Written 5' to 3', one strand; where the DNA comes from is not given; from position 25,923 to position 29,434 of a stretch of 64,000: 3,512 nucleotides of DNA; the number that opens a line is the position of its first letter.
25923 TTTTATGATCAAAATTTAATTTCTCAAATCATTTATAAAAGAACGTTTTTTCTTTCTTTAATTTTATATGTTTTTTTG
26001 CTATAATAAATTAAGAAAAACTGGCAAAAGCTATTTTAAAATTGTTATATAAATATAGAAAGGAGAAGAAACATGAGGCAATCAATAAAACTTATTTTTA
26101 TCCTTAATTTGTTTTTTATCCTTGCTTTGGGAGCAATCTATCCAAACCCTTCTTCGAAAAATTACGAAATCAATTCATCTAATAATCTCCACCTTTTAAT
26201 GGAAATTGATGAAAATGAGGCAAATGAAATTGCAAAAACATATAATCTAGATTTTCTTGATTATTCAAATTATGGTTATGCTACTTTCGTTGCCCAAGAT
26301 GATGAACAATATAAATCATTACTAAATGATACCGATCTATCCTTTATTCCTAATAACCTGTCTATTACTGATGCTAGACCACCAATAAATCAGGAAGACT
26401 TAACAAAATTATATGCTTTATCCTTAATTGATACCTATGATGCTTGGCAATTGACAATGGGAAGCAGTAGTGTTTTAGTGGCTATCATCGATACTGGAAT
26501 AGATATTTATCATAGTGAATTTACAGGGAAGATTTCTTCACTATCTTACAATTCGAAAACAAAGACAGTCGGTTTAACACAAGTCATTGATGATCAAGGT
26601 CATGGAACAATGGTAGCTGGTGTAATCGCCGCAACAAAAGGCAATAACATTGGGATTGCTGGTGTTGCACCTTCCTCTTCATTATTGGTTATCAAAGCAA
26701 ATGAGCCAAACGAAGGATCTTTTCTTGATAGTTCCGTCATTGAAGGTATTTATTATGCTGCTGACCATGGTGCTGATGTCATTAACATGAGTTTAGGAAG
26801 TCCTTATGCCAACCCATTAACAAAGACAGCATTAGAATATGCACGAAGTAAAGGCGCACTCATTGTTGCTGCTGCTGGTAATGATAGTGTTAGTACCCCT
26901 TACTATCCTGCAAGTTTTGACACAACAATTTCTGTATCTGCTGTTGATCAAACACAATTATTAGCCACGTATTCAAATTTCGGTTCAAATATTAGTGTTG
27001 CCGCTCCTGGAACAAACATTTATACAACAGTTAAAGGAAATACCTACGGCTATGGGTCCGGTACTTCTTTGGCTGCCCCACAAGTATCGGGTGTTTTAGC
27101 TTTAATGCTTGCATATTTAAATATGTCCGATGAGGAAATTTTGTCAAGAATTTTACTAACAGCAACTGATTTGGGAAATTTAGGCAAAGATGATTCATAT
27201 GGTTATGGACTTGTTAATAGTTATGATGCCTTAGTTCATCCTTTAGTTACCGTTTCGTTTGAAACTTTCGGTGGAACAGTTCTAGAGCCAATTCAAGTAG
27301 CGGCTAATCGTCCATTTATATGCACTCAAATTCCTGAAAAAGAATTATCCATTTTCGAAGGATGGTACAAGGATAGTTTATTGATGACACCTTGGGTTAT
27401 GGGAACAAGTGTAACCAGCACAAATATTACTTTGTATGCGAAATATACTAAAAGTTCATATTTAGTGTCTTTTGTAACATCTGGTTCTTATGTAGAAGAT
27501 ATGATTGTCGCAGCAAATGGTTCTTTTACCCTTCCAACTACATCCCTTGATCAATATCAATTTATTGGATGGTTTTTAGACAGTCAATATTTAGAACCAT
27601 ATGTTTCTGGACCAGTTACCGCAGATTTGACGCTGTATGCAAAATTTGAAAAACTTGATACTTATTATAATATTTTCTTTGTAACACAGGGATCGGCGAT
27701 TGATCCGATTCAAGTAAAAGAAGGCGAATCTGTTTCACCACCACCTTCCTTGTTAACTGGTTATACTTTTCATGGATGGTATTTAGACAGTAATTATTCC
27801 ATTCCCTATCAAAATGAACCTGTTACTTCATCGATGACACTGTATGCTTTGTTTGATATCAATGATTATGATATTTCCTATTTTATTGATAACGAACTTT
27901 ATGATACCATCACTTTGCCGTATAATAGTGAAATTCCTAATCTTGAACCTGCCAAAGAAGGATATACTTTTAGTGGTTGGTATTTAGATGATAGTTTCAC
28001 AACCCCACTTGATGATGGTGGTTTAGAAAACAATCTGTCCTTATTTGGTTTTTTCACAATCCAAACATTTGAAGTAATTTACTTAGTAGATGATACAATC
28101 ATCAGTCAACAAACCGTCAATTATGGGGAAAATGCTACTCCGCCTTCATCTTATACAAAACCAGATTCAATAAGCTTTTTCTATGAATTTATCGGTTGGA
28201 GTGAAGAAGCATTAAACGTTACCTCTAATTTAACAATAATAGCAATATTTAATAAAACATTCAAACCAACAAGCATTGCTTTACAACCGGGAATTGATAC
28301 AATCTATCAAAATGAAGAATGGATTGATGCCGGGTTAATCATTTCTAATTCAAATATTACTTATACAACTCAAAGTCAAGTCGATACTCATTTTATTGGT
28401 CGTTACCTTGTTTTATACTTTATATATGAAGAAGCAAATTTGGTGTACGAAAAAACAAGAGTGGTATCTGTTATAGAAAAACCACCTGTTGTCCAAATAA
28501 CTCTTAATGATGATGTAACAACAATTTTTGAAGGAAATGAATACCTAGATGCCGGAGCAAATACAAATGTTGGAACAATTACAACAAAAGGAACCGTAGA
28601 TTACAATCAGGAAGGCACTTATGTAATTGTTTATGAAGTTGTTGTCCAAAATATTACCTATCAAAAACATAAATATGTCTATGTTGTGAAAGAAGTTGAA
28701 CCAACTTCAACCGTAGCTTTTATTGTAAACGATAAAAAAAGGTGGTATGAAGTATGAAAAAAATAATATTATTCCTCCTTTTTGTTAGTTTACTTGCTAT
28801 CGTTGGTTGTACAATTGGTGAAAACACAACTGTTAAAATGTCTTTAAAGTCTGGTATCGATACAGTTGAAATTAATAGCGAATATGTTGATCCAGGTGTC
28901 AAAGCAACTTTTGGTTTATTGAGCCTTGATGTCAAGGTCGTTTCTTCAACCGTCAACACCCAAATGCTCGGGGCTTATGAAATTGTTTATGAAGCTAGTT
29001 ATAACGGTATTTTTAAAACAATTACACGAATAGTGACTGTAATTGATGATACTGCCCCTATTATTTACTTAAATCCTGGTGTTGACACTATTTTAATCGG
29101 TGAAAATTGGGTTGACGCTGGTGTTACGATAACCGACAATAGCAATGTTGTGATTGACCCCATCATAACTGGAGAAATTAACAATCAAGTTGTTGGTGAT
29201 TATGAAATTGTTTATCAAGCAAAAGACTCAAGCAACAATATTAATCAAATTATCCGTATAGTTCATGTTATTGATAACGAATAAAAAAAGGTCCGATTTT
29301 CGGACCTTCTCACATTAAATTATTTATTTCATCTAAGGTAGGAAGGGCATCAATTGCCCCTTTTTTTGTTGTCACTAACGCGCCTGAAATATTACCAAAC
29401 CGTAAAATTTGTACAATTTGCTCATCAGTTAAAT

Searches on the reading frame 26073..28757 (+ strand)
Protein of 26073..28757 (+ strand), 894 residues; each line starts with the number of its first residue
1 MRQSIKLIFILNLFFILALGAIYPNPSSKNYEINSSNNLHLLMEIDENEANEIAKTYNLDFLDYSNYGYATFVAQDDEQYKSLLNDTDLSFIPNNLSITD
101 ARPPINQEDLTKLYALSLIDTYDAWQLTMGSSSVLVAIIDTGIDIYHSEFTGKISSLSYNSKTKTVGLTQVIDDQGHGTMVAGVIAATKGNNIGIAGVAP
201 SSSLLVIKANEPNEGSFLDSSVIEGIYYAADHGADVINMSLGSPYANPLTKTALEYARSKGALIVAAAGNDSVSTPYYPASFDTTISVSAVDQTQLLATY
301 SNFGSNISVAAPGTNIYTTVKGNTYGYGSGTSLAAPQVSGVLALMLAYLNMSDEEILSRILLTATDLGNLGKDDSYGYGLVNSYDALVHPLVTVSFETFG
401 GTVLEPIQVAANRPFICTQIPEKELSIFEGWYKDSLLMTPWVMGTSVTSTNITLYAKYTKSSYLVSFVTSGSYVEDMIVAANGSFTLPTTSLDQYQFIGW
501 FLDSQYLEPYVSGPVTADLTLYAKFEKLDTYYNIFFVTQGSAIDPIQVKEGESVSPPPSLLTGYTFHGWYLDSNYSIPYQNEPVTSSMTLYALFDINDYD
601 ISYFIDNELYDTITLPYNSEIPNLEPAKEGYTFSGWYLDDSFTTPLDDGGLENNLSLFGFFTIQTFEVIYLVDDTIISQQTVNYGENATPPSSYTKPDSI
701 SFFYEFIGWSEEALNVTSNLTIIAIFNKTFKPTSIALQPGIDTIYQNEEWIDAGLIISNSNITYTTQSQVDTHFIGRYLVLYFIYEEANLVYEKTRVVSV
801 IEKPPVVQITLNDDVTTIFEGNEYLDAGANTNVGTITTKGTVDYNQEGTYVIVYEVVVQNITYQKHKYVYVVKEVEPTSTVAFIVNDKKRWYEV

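Call 72: search_protein_families(library=pfam, proteins=[window:26073-28757:+], max_evalue=0.0001)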
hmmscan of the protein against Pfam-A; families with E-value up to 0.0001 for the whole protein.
window:26073-28757:+ (894 aa): 3 families
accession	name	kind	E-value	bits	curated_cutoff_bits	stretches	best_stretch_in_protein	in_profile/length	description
PF00082.27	Peptidase_S8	-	2.8e-55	188.1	21.8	1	132-379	2-288/288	Subtilase family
PF09479.16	Flg_new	-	3.7e-42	142.7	27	4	393-457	2-65/65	Listeria-Bacteroides repeat domain (List_Bact_rpt)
PF16403.11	Bact_surface_Ig-like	-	1.4e-05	25.5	27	0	813-864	6-64/71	Bacterial surface protein, Ig-like domain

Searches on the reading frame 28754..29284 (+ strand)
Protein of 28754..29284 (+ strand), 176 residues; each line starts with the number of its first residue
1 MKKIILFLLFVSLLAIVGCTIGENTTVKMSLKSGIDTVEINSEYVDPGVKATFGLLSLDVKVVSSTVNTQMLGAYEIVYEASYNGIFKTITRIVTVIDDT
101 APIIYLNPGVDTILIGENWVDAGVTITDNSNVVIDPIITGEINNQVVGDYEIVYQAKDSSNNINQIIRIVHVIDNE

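Call 72: search_protein_families(library=pfam, proteins=[window:28754-29284:+], max_evalue=0.0001)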
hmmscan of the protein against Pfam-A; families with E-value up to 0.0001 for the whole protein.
window:28754-29284:+ (176 aa): 1 family
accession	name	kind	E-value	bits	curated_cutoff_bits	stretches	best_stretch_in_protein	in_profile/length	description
PF16403.11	Bact_surface_Ig-like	-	2.6e-19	69.5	27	2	112-172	10-71/71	Bacterial surface protein, Ig-like domain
